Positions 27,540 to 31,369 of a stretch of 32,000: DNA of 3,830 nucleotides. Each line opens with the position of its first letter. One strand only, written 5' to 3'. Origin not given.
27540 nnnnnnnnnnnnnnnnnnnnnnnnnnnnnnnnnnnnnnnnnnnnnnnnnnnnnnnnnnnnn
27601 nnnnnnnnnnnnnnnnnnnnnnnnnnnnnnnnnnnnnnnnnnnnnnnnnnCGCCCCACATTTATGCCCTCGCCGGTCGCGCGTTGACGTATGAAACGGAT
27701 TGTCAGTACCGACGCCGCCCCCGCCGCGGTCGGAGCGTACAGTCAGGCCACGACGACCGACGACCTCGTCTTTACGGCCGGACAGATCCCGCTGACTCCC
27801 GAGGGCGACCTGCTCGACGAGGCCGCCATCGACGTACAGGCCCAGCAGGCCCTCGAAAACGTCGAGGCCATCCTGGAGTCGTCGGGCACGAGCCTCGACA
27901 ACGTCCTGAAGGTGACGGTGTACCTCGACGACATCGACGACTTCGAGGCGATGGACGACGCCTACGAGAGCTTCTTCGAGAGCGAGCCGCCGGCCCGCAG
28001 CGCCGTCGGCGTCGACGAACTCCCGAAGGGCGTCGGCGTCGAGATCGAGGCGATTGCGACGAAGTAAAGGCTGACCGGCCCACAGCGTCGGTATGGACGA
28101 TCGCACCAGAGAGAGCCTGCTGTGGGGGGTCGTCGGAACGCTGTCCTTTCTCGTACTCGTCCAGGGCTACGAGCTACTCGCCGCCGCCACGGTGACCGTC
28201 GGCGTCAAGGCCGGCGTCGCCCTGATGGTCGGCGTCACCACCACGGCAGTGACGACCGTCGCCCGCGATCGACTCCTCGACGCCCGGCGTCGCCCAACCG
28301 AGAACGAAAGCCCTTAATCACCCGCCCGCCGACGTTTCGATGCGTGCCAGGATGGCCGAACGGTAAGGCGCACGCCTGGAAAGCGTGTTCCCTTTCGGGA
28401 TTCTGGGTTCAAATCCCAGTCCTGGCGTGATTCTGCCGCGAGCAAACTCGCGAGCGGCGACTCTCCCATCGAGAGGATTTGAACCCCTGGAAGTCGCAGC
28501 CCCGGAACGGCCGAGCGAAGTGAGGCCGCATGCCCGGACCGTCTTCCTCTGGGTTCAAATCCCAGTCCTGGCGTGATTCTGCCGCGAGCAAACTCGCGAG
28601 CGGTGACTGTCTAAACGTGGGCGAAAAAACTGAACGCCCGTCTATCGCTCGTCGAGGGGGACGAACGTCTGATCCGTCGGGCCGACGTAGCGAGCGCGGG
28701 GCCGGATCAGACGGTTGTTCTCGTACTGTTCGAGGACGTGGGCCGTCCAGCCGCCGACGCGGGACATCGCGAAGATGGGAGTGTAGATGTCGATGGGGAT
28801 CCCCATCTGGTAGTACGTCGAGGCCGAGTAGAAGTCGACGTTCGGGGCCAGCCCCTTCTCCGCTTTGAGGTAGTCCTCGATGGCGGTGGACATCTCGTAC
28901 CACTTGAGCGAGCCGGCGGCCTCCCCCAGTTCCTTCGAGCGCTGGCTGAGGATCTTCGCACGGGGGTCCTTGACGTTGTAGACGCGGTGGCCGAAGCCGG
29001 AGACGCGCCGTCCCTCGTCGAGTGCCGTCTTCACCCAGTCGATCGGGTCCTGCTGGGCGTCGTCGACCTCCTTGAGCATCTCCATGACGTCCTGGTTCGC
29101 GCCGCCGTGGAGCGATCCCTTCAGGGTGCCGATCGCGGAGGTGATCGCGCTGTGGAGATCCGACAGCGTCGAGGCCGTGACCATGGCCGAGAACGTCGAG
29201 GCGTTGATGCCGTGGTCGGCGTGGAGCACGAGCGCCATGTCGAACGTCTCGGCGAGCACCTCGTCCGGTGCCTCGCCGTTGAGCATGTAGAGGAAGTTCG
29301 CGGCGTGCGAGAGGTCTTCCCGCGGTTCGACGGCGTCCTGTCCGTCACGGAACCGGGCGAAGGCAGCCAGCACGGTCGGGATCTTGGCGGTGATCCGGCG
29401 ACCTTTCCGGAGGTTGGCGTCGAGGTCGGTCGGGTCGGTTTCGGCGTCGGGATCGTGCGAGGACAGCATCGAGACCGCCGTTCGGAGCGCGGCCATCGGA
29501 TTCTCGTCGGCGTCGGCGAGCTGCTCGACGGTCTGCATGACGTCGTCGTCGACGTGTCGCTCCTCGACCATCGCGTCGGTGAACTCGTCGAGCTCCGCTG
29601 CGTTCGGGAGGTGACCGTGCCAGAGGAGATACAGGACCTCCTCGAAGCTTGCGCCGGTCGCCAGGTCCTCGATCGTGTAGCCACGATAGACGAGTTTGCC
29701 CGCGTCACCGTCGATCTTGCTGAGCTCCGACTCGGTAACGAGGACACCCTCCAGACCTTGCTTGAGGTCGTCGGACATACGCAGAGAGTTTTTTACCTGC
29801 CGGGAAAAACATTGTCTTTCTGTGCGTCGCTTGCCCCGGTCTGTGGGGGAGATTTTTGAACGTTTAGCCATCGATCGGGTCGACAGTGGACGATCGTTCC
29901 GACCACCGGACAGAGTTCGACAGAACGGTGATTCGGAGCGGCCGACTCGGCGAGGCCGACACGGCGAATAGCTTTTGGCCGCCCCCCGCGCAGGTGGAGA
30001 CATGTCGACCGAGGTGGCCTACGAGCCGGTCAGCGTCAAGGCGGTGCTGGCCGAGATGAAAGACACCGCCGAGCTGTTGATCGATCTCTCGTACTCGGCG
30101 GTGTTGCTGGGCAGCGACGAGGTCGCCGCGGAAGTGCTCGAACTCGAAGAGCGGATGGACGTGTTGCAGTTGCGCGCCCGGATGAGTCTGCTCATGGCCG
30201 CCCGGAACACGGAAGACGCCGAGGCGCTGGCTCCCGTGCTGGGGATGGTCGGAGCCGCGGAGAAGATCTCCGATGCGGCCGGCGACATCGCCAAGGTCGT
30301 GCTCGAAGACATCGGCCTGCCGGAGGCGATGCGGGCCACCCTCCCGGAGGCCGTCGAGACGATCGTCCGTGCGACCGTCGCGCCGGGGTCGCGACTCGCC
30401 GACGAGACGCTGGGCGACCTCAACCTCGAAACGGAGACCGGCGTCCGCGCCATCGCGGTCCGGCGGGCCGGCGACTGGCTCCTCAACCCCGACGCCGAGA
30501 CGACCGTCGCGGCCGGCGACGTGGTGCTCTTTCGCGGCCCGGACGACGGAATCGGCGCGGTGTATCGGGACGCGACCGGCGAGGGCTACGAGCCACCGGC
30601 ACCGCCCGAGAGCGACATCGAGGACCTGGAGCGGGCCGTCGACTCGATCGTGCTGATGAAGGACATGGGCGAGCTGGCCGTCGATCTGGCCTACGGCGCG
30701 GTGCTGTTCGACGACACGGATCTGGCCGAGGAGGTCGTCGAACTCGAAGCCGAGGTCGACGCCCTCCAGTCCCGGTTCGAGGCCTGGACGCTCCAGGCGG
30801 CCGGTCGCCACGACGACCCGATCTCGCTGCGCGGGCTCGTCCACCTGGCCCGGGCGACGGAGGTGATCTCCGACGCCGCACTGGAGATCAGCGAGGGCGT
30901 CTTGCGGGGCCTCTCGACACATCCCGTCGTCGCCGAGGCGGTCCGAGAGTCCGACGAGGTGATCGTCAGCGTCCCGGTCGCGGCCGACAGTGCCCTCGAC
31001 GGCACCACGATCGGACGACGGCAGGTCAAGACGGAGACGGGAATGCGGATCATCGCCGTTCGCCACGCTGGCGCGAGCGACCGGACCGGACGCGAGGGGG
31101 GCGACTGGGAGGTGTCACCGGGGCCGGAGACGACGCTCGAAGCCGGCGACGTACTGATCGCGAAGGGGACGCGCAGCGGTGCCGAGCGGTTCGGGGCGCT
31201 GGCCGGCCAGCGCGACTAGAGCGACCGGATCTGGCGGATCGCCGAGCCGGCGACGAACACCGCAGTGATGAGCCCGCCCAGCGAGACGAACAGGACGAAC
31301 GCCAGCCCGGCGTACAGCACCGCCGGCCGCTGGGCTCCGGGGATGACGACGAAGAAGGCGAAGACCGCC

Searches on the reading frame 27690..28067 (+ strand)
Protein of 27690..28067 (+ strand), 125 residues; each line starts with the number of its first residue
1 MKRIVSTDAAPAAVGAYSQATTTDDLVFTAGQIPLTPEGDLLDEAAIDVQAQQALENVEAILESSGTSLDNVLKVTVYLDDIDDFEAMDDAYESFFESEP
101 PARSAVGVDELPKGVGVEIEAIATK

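Call 19: search_protein_families(library=pfam, proteins=[window:27690-28067:+], max_evalue=0.01)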
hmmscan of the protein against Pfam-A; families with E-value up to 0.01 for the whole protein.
window:27690-28067:+ (125 aa): 1 family
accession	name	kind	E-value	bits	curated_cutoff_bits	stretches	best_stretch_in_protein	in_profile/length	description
PF01042.26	Ribonuc_L-PSP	-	6.3e-38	129.9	27.3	1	8-124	2-120/121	Endoribonuclease L-PSP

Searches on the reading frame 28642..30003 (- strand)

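Call 19: search_protein_families(library=pfam, proteins=[window:28642-30003:-], max_evalue=0.01)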
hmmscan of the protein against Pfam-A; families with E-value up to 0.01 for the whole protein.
window:28642-30003:- (453 aa): 2 families
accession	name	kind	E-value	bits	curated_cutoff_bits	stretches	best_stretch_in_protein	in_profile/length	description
PF00285.26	Citrate_synt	-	2.5e-134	448.3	27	1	83-436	1-357/357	Citrate synthase, C-terminal domain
PF09485.15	CRISPR_Cse2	-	0.0015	19.5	24.6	0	196-297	3-105/137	CRISPR-associated protein Cse2 (CRISPR_cse2)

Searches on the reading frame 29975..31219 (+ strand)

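Call 19: search_protein_families(library=pfam, proteins=[window:29975-31219:+], max_evalue=0.01)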
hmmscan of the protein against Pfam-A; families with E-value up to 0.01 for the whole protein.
window:29975-31219:+ (414 aa): 3 families
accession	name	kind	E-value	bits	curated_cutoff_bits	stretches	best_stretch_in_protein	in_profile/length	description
PF02080.26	TrkA_C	-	2.1e-29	101.7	27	2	130-198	1-68/71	TrkA-C domain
PF01895.24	PhoU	-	5.3e-19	68.8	23.5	2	226-307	2-87/89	PhoU domain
PF01865.21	PhoU_div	-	0.0067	16.2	24.4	0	46-107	148-206/214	Protein of unknown function DUF47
